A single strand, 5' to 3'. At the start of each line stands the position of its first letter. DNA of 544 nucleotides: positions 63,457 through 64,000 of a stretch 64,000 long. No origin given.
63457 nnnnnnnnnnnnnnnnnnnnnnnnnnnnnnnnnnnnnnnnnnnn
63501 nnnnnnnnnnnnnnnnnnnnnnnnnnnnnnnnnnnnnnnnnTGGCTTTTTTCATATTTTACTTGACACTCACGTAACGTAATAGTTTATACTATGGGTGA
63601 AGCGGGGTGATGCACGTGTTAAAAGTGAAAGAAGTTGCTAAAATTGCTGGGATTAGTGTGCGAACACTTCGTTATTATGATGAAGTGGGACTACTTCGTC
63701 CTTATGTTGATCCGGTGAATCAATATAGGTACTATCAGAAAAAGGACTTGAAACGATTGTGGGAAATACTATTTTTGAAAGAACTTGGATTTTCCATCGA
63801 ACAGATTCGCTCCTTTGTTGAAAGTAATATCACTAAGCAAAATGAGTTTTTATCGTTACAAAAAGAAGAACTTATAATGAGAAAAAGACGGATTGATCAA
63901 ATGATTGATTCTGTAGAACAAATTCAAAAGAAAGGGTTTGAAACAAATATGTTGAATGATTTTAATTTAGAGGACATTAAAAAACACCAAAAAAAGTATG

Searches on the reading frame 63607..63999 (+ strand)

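Call 44: search_protein_families(library=pfam, proteins=[window:63607-63999:+], max_evalue=0.01)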
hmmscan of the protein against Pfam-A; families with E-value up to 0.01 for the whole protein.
window:63607-63999:+ (131 aa): 4 families
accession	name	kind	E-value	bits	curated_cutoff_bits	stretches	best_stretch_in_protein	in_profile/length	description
PF13411.12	MerR_1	-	1.3e-17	64.1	21.6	1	6-71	2-66/69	MerR HTH family regulatory protein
PF00376.29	MerR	-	5.2e-15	55.4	28.2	1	7-43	2-38/38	MerR family regulatory protein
PF12728.13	HTH_17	-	4.4e-05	24.1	27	1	4-53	1-48/51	Helix-turn-helix domain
PF09278.17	MerR-DNA-bind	-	0.0033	18.4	25.4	1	49-103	2-62/65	MerR, DNA binding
